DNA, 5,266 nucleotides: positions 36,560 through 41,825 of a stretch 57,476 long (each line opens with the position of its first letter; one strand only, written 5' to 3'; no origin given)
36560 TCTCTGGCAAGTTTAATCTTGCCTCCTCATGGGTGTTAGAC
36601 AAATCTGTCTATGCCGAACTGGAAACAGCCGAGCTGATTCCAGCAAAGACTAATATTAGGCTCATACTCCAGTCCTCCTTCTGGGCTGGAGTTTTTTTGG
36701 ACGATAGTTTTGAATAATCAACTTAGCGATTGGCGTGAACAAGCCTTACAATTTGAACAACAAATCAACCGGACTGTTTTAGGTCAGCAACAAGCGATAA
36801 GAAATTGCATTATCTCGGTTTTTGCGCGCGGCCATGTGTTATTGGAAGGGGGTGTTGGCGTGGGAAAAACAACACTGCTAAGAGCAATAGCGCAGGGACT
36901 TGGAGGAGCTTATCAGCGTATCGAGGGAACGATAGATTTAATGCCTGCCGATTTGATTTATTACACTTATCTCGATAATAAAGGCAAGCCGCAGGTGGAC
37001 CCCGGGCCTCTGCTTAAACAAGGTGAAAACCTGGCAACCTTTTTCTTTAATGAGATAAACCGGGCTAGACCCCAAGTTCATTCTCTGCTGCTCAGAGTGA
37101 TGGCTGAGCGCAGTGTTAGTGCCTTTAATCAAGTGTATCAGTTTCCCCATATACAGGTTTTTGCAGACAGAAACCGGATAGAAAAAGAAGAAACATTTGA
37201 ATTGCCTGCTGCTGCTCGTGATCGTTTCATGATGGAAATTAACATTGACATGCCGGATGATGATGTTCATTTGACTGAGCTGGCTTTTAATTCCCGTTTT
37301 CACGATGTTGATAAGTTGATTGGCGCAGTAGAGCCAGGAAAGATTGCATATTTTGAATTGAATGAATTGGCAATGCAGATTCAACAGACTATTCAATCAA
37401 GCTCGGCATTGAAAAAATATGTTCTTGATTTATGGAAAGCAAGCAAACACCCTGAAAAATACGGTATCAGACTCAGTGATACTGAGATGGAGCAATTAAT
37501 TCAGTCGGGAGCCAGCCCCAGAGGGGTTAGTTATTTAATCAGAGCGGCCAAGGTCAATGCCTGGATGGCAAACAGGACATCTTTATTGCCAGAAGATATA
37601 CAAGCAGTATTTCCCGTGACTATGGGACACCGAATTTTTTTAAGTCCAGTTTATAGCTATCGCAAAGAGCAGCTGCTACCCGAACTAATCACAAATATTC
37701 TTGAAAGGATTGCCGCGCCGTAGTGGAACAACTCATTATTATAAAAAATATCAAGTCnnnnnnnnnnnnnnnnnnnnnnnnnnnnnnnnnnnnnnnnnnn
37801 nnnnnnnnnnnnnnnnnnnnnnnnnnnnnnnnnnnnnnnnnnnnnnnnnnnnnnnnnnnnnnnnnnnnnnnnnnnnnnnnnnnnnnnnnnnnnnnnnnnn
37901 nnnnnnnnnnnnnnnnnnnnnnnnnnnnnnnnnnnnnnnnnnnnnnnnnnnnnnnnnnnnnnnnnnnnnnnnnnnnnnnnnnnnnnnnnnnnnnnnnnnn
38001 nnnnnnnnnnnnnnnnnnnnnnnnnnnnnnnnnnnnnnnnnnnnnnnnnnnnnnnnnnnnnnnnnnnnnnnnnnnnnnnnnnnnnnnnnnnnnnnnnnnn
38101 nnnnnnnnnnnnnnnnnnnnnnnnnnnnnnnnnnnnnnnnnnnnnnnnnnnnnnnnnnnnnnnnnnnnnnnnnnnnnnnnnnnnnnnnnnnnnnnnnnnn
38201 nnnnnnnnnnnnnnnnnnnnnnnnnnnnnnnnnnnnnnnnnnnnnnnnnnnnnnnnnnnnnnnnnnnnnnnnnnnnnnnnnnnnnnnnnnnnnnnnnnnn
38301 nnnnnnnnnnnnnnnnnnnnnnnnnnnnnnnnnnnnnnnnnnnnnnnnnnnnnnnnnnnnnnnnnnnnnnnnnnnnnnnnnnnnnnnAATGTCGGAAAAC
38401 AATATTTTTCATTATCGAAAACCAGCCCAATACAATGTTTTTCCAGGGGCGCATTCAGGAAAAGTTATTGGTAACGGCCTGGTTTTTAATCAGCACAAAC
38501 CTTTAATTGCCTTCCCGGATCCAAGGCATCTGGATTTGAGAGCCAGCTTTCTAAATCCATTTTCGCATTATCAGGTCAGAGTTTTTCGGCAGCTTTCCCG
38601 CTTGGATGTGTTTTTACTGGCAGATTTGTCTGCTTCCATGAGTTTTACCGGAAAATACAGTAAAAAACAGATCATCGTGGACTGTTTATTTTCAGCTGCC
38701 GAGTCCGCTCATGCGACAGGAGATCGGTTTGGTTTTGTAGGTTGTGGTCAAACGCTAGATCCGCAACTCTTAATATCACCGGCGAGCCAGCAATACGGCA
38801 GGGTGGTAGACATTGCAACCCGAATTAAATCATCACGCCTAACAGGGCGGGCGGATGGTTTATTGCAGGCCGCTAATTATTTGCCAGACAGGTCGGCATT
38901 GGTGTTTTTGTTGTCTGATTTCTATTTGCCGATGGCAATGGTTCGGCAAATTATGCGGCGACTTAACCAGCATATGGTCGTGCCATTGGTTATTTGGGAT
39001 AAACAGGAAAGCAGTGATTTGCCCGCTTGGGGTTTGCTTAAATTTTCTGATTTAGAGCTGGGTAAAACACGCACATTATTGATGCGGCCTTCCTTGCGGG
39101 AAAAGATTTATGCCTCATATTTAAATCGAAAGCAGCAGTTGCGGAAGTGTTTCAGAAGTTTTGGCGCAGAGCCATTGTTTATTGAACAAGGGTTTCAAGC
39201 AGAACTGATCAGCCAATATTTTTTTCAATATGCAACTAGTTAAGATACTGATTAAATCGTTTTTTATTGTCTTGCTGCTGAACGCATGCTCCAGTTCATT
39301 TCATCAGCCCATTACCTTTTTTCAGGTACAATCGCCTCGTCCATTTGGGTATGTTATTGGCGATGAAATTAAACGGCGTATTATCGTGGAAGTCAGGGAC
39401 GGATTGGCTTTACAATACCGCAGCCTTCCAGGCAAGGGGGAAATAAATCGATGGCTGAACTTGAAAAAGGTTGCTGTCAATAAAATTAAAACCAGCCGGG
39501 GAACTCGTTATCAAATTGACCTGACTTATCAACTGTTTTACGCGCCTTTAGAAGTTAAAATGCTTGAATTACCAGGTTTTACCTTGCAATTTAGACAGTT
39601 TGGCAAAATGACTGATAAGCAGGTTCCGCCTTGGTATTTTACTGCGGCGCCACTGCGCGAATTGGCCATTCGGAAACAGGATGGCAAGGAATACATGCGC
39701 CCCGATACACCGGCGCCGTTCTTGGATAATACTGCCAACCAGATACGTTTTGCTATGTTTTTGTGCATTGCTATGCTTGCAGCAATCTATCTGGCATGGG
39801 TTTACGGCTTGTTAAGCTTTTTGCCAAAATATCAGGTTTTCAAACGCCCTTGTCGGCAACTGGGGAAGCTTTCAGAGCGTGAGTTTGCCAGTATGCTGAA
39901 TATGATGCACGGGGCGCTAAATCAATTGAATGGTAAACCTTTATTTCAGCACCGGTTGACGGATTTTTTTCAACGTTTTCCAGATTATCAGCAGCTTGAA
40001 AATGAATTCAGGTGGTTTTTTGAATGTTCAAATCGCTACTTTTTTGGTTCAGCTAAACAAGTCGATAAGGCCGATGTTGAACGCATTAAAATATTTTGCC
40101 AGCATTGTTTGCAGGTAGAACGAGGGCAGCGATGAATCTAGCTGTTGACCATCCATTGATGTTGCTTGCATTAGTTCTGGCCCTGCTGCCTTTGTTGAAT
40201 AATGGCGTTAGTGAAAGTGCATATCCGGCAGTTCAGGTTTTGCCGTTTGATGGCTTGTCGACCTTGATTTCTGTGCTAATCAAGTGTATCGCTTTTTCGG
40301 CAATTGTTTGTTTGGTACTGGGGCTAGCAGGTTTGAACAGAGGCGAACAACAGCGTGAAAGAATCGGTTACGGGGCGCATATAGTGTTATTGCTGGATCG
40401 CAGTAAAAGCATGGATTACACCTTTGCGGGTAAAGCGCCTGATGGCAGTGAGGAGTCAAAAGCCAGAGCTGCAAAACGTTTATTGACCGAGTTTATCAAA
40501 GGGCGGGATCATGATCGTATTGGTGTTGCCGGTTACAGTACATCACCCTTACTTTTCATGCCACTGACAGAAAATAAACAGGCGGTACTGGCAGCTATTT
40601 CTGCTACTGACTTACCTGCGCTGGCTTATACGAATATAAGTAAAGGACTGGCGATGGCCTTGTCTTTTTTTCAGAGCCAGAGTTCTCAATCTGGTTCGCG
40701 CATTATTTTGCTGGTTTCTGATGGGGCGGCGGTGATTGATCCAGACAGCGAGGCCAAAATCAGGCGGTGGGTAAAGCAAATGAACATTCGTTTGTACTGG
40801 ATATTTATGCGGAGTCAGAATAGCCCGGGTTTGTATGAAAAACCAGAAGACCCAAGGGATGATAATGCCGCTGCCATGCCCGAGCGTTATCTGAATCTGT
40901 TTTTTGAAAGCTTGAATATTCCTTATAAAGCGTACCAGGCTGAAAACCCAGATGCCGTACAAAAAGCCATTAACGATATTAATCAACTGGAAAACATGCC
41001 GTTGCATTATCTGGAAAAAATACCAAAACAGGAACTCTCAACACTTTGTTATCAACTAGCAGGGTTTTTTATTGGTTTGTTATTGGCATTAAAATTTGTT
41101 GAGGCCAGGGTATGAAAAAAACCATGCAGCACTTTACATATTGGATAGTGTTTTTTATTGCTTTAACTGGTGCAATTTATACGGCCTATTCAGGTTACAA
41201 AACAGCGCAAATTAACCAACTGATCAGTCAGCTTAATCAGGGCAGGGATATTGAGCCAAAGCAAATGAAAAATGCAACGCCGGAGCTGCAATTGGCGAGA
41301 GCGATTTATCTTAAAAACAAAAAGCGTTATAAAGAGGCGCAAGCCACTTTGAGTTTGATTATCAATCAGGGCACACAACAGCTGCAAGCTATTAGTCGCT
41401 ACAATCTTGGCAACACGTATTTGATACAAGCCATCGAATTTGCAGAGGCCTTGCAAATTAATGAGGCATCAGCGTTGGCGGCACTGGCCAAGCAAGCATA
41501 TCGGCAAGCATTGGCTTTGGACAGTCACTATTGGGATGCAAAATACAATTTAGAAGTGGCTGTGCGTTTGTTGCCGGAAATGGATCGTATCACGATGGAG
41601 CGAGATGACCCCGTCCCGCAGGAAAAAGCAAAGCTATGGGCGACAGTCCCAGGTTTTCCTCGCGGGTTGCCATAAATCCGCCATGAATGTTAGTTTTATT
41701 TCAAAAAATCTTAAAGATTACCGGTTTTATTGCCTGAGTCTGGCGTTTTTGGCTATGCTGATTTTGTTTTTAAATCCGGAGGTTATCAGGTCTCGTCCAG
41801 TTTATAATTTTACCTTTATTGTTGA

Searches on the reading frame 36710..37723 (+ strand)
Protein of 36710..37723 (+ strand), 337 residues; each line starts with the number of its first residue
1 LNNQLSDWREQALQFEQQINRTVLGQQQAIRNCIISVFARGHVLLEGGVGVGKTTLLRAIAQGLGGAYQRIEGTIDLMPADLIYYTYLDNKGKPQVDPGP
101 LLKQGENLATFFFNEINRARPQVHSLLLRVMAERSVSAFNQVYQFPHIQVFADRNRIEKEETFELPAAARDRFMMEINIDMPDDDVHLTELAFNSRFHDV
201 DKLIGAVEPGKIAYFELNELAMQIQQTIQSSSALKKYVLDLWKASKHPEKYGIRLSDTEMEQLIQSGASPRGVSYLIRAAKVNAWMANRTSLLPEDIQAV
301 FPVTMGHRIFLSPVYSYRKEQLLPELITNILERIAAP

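Call 4: search_protein_families(library=pfam, proteins=[window:36710-37723:+], max_evalue=0.1)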
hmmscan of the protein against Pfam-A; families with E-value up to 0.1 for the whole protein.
window:36710-37723:+ (337 aa): 21 families
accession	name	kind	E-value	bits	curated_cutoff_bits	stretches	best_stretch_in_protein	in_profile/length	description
PF07726.17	AAA_3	-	1.8e-26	93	27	1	42-175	1-131/131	ATPase family associated with various cellular activities (AAA)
PF17863.7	AAA_lid_2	-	7.1e-15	54.9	22.7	1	259-317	4-62/74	AAA lid domain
PF07728.20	AAA_5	-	1.6e-13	51.2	22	1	42-173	1-139/139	AAA domain (dynein-related subfamily)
PF20030.5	bpMoxR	-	4.7e-08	32.8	27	1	16-185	7-172/205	MoxR domain in the MoxR-vWA-beta-propeller ternary systems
PF02367.23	TsaE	-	0.00017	22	26.6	1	35-66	23-47/128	Threonylcarbamoyl adenosine biosynthesis protein TsaE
PF13476.12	AAA_23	-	0.00071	20.7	27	1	38-120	17-86/201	AAA domain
PF05496.18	RuvB_N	-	0.00071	19.8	27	1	40-82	33-75/159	Holliday junction DNA helicase RuvB P-loop domain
PF00004.35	AAA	-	0.0027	18.6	21.2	1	43-74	1-32/131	ATPase family associated with various cellular activities (AAA)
PF13191.12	AAA_16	-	0.0028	18.6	32.6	1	27-76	9-61/167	AAA ATPase domain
PF05729.18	NACHT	-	0.011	16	26.7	1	43-65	3-25/167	NACHT domain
PF01078.27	Mg_chelatase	-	0.013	15.3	20.3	1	22-62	4-44/207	Magnesium chelatase, subunit ChlI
PF13401.12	AAA_22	-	0.014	16.2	27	1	39-79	4-33/130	AAA domain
PF00158.32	Sigma54_activat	-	0.018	15.1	20.2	0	109-137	95-123/168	Sigma-54 interaction domain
PF00005.33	ABC_tran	-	0.021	15.9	25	1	40-80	11-47/137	ABC transporter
PF13604.12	AAA_30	-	0.032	14.4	27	1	25-65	5-43/191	AAA domain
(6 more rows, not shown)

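Call 5: search_protein_families(library=ncbifam, proteins=[window:36710-37723:+], max_evalue=0.1)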
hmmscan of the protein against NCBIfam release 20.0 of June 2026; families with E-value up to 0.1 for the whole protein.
window:36710-37723:+ (337 aa): 29 families (the best 25 are shown)
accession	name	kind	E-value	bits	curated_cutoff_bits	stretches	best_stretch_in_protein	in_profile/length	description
TIGR02640.1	gas_vesic_GvpN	equivalog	1.3e-06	28.1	266.8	1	45-185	26-188/262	gas vesicle protein GvpN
TIGR00150.1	T6A_YjeE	equivalog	0.00015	21.7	60.1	1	42-68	24-50/135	tRNA (adenosine(37)-N6)-threonylcarbamoyltransferase complex ATPase subunit type 1 TsaE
TIGR00635.1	ruvB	equivalog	0.00024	20.2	299.05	1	40-84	30-74/305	Holliday junction branch migration DNA helicase RuvB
NF047784.1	MadB_ATPase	equivalog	0.00098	18.4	475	0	42-67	35-60/298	MadB family AAA-type ATPase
TIGR01448.2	helicase_RecD2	equivalog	0.0019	16.4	500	1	11-65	305-356/713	SF1B family DNA helicase RecD2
NF000868.0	PRK00080.1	equivalog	0.0029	16.6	282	1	40-83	51-94/330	Holliday junction branch migration DNA helicase RuvB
TIGR02857.1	CydD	equivalog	0.0061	15.6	435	1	12-62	321-370/529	thiol reductant ABC exporter subunit CydD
TIGR01189.1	ccmA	equivalog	0.0064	16.2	131.6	1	26-76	12-58/198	heme ABC exporter ATP-binding protein CcmA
NF045487.1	ASRP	equivalog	0.0095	14.6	300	1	38-124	12-105/593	archaea-specific SMC-related protein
TIGR03265.1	PhnT2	equivalog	0.0099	15.1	457.7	1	22-64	12-53/353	putative 2-aminoethylphosphonate ABC transporter ATP-binding protein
TIGR03410.1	urea_trans_UrtE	equivalog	0.014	14.8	285.8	1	22-79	8-61/230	urea ABC transporter ATP-binding subunit UrtE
TIGR00764.1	lon_rel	equivalog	0.017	13.7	516.6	1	22-62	19-59/608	ATP-dependent protease LonB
TIGR02639.1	ClpA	equivalog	0.018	13.3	993.15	0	9-72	445-519/734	ATP-dependent Clp protease ATP-binding subunit ClpA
TIGR02031.1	BchD-ChlD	equivalog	0.021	13.5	499.55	0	252-313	209-275/608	magnesium chelatase ATPase subunit D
TIGR02442.1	Cob-chelat-sub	hypoth_equivalog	0.024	13.1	779.45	0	270-315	271-316/641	putative cobaltochelatase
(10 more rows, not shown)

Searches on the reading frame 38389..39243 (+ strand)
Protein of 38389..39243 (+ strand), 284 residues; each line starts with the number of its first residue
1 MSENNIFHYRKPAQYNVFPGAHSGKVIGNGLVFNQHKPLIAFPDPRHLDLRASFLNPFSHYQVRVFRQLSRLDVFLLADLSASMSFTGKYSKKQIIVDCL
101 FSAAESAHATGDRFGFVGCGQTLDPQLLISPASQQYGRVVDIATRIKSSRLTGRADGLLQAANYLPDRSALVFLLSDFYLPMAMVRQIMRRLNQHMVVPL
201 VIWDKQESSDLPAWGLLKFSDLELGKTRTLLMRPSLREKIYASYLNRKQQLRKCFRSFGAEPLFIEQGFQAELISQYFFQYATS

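Call 4: search_protein_families(library=pfam, proteins=[window:38389-39243:+], max_evalue=0.1)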
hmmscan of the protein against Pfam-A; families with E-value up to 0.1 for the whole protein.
window:38389-39243:+ (284 aa): 2 families
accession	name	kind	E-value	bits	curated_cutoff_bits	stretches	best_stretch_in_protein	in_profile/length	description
PF01882.25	DUF58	-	6.3e-19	68.5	23.4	1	60-246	24-212/216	Protein of unknown function DUF58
PF13519.12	VWA_2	-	1.9e-05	25.6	27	1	75-178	2-106/107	von Willebrand factor type A domain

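Call 5: search_protein_families(library=ncbifam, proteins=[window:38389-39243:+], max_evalue=0.1)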
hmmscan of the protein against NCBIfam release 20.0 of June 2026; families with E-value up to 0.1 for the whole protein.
window:38389-39243:+ (284 aa): 0 families

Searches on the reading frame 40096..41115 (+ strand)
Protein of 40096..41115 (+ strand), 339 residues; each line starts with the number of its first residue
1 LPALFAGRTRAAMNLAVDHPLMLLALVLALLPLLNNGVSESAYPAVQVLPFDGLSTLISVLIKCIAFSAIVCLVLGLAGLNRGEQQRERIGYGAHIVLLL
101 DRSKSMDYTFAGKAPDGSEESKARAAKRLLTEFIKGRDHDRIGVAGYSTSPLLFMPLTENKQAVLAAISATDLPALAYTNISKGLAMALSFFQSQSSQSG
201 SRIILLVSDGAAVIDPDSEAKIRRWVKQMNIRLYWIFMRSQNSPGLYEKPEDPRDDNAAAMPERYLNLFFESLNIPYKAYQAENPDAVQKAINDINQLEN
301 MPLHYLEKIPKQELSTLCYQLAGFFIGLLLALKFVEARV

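Call 4: search_protein_families(library=pfam, proteins=[window:40096-41115:+], max_evalue=0.1)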
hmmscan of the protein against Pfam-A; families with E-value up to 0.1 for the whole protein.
window:40096-41115:+ (339 aa): 4 families
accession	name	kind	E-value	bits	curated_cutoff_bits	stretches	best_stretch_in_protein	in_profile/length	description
PF13519.12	VWA_2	-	1.5e-16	61.4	27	1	96-210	1-106/107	von Willebrand factor type A domain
PF00092.34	VWA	-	4.2e-12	47.1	23.8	1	96-247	2-148/174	von Willebrand factor type A domain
PF01882.25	DUF58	-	0.00041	20.1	23.4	1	95-223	37-155/216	Protein of unknown function DUF58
PF06707.17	DUF1194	-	0.0059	16.3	27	1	159-229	75-145/206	Protein of unknown function (DUF1194)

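Call 5: search_protein_families(library=ncbifam, proteins=[window:40096-41115:+], max_evalue=0.1)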
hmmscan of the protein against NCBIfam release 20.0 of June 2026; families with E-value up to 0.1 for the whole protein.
window:40096-41115:+ (339 aa): 3 families
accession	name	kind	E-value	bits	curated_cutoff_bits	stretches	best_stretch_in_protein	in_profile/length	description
NF047508.1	VWA_BatA_Lepto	exception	1.8e-19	69.9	380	1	54-236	49-226/315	VWA domain-containing protein BatA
NF047506.1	VWA_BatB_Lepto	exception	1.2e-05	24.6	350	1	60-212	52-198/324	VWA domain-containing protein BatB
TIGR02442.1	Cob-chelat-sub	hypoth_equivalog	0.00063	18.3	779.45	1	92-228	471-602/641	putative cobaltochelatase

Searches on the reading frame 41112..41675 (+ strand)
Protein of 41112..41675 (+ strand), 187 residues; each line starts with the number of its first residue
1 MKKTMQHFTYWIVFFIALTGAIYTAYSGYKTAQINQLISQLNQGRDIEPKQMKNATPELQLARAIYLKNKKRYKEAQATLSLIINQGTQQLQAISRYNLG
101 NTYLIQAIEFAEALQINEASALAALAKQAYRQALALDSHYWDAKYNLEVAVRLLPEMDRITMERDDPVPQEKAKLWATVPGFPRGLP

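Call 4: search_protein_families(library=pfam, proteins=[window:41112-41675:+], max_evalue=0.1)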
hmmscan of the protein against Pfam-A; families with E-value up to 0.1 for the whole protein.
window:41112-41675:+ (187 aa): 2 families
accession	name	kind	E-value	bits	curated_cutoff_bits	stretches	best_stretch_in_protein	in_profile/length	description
PF14559.12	TPR_19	-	0.027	15.2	25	0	57-90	25-58/68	Tetratricopeptide repeat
PF02910.25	Succ_DH_flav_C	-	0.04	14.3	20.8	1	67-133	15-80/130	Fumarate reductase flavoprotein C-term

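Call 5: search_protein_families(library=ncbifam, proteins=[window:41112-41675:+], max_evalue=0.1)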
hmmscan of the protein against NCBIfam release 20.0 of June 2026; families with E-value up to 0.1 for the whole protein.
window:41112-41675:+ (187 aa): 4 families
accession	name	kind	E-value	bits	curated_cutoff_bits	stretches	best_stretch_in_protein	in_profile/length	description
NF047507.1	TPR_BatC_Lepto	exception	0.0021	17.6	175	1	72-152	73-141/214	TPR repeat-containing protein BatC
NF047894.1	ChapLctbsdLnbY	equivalog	0.0054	16.6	400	1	79-155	26-98/253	lacto-N-biosidase chaperone LnbY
TIGR01812.1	sdhA_frdA_Gneg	subfamily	0.024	13.1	567.3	1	31-133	419-522/568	succinate dehydrogenase or fumarate reductase, flavoprotein subunit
NF007570.0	PRK10201.1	equivalog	0.082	12.6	144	0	70-144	56-126/168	G/U mismatch-specific DNA glycosylase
